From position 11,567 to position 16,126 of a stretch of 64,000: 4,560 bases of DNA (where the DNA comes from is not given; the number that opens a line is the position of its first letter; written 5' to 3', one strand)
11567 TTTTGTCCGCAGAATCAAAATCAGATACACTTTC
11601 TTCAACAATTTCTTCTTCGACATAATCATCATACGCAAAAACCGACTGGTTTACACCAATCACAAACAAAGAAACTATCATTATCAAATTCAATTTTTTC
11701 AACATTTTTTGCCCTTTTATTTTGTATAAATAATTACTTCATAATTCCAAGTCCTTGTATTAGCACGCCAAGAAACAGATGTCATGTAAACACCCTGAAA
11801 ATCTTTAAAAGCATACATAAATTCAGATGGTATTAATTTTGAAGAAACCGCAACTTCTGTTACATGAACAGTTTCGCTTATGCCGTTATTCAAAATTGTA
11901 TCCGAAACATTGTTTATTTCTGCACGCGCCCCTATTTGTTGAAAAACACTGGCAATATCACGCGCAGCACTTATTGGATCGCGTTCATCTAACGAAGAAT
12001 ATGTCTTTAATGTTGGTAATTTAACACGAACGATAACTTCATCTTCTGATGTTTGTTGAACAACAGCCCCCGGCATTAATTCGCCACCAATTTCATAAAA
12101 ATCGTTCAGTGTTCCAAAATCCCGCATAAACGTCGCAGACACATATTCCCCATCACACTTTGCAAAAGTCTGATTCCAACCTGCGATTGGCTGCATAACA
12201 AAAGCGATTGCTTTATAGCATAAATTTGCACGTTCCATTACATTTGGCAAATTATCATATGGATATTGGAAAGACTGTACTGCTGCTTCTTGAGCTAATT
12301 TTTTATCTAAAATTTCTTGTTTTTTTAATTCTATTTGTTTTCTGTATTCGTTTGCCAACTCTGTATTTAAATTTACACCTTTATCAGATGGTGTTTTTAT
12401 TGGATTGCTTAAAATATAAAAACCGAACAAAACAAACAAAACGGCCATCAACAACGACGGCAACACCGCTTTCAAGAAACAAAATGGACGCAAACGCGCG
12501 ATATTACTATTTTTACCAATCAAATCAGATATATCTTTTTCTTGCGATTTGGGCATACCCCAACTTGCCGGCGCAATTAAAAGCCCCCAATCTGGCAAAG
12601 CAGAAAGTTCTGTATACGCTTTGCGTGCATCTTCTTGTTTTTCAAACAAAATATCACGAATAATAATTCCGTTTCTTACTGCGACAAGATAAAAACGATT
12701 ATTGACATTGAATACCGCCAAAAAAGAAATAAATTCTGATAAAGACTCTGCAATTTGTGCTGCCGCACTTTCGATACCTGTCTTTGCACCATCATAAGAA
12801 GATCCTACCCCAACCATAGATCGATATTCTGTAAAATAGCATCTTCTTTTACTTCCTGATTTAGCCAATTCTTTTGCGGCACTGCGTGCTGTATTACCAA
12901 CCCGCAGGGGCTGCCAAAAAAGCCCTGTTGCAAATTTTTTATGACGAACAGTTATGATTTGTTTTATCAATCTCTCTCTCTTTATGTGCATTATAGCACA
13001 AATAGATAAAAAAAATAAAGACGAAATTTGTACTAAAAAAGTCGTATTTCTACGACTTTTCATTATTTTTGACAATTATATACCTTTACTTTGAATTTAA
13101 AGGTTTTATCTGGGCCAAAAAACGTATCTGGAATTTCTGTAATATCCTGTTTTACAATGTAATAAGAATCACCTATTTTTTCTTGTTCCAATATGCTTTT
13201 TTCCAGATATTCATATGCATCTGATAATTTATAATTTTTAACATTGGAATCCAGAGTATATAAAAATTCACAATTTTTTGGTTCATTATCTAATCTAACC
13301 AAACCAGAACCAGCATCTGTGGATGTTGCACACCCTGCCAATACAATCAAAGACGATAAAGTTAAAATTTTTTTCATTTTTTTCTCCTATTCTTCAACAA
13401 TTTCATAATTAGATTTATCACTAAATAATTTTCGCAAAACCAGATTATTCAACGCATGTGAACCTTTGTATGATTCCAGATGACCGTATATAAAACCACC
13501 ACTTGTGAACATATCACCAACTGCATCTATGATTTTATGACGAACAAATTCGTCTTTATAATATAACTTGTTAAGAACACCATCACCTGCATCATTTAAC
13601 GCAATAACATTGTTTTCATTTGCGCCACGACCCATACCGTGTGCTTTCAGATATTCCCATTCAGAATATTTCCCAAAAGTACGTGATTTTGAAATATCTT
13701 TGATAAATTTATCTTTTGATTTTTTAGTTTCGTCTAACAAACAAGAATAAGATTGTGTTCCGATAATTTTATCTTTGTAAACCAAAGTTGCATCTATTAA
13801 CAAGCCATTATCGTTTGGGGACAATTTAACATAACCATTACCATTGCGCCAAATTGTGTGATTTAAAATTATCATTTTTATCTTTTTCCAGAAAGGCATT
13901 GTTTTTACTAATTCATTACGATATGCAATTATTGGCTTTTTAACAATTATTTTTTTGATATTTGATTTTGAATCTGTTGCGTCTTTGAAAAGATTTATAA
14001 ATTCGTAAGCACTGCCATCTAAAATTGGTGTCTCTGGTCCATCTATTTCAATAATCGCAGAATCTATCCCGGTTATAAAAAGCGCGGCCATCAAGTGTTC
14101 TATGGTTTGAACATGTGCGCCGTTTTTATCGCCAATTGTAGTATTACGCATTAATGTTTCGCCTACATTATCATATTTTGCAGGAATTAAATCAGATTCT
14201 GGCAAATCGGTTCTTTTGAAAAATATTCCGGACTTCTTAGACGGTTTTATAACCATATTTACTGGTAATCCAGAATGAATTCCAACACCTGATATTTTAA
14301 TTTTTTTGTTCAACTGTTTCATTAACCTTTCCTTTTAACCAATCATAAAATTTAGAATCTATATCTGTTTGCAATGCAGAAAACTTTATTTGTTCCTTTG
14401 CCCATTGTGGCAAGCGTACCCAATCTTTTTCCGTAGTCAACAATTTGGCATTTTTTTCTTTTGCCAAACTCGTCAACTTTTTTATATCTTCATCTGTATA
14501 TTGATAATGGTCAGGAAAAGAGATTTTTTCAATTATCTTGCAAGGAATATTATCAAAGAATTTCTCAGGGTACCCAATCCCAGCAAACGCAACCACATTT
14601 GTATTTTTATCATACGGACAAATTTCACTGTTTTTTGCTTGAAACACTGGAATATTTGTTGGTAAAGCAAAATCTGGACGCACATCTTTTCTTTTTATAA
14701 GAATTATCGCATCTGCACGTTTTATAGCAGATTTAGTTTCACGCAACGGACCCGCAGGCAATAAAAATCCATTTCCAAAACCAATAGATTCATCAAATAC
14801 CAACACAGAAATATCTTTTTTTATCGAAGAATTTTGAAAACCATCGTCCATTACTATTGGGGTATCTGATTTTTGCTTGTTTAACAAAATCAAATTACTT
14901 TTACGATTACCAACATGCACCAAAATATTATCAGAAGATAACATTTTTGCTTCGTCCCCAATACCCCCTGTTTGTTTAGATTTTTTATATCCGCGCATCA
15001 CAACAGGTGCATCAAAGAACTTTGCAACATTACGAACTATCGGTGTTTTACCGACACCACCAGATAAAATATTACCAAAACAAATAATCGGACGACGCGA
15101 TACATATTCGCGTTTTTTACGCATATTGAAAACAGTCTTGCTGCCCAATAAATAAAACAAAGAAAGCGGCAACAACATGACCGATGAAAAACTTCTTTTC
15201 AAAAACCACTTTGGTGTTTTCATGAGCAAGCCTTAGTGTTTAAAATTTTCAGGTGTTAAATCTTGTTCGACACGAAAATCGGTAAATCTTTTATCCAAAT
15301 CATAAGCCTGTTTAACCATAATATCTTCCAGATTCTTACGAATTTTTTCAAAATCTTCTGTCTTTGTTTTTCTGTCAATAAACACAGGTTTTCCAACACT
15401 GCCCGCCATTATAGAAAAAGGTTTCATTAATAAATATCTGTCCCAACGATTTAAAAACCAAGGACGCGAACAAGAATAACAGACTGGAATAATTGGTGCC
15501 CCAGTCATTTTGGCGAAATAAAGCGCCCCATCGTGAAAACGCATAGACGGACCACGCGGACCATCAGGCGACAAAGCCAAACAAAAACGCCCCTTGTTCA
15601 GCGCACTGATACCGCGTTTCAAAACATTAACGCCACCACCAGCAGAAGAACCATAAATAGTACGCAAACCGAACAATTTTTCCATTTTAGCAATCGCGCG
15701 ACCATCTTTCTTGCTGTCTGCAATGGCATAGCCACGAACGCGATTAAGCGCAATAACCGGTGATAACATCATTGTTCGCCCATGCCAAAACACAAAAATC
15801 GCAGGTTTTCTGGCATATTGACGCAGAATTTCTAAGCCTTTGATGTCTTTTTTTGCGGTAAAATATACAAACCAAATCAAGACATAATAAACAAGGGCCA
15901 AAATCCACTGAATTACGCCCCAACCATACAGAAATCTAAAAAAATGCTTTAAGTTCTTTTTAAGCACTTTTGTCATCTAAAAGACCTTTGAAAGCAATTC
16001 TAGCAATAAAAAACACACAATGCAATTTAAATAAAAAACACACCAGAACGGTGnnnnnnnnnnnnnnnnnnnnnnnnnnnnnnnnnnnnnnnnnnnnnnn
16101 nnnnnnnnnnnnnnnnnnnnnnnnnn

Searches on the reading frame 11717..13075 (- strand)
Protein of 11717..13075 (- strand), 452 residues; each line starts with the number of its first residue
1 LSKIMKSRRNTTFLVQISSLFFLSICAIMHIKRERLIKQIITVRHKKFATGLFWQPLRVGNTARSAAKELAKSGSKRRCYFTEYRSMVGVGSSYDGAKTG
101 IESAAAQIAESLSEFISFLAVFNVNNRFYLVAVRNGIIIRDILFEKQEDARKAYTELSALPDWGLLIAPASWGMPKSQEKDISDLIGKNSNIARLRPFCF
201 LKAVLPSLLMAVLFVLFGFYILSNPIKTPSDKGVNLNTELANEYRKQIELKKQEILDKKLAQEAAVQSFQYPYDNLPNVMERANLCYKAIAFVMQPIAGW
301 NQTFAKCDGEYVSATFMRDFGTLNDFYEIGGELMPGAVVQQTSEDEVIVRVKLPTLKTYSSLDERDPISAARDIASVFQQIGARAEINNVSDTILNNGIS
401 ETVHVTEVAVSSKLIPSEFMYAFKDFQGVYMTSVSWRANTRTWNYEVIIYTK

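Call 3: search_protein_families(library=pfam, proteins=[window:11717-13075:-], max_evalue=1)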
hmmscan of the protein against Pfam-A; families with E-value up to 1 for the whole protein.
window:11717-13075:- (452 aa): 1 family
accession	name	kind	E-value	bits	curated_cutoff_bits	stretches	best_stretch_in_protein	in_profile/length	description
PF06864.17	PAP_PilO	-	7.1e-10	38.7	26.7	1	48-391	1-347/419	Pilin accessory protein (PilO)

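Call 5: search_protein_families(library=ncbifam, proteins=[window:11717-13075:-], max_evalue=1)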
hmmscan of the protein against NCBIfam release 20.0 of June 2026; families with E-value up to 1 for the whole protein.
window:11717-13075:- (452 aa): 0 families

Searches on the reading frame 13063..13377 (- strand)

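Call 3: search_protein_families(library=pfam, proteins=[window:13063-13377:-], max_evalue=1)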
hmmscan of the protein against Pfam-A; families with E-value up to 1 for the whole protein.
window:13063-13377:- (104 aa): 1 family
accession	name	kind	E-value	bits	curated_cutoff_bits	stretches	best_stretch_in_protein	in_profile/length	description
PF08139.17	LPAM_1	-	0.031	15.2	20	1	1-17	1-18/18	Prokaryotic membrane lipoprotein lipid attachment site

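Call 5: search_protein_families(library=ncbifam, proteins=[window:13063-13377:-], max_evalue=1)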
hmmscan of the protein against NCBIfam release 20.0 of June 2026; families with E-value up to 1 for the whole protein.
window:13063-13377:- (104 aa): 3 families
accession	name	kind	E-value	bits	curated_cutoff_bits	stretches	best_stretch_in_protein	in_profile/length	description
NF041245.1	T6SS_IglE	equivalog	0.0026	17.8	75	1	2-78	1-79/131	type VI secretion system lipoprotein IglE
NF045606.1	lipo_J517_1871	equivalog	0.025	14.6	60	1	1-21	1-21/133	J517_1871 family lipoprotein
NF047408.1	SA0632_fam_LP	equivalog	0.17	11.5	70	1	1-19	1-21/68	SA0632 family lipoprotein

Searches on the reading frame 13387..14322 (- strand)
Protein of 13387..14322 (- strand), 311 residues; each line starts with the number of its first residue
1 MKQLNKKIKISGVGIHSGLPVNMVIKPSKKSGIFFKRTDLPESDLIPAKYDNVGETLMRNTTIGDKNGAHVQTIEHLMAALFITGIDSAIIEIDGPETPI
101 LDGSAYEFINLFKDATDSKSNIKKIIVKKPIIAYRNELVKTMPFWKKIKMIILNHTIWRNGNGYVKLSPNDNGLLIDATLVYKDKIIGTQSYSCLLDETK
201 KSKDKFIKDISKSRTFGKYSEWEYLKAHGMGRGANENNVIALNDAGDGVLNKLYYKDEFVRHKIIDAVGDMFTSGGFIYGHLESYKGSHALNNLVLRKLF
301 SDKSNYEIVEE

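Call 3: search_protein_families(library=pfam, proteins=[window:13387-14322:-], max_evalue=1)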
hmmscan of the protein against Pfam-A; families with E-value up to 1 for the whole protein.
window:13387-14322:- (311 aa): 1 family
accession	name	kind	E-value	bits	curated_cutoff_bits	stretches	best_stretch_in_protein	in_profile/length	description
PF03331.19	LpxC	-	2.1e-72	244.3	27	1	3-300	3-267/268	UDP-3-O-acyl N-acetylglycosamine deacetylase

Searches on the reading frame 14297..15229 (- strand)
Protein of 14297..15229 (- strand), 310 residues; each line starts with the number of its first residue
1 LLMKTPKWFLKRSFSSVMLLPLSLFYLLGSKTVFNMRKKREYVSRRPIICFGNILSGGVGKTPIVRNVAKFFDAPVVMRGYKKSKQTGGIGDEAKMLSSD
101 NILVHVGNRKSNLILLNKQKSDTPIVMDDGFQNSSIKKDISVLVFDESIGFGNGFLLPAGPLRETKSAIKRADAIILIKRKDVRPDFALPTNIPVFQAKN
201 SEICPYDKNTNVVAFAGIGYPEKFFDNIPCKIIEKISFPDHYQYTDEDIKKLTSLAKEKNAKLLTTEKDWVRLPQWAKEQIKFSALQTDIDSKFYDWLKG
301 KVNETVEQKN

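Call 3: search_protein_families(library=pfam, proteins=[window:14297-15229:-], max_evalue=1)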
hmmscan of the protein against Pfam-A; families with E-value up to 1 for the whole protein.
window:14297-15229:- (310 aa): 1 family
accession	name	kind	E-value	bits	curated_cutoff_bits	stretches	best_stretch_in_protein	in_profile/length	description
PF02606.20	LpxK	-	1.9e-59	201.8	27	1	17-301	3-326/328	Tetraacyldisaccharide-1-P 4'-kinase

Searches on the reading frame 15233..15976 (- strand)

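Call 3: search_protein_families(library=pfam, proteins=[window:15233-15976:-], max_evalue=1)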
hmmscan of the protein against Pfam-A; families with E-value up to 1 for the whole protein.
window:15233-15976:- (247 aa): 3 families
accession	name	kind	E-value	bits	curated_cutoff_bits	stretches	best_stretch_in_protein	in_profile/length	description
PF04028.18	DUF374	-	1.9e-13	50.2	26.8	1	81-143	7-68/69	Domain of unknown function (DUF374)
PF01553.26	Acyltransferase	-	0.00014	22.2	23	1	49-168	41-132/132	Acyltransferase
PF19150.5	DUF5832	-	0.2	12.5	26.7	1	187-229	27-72/81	Family of unknown function (DUF5832)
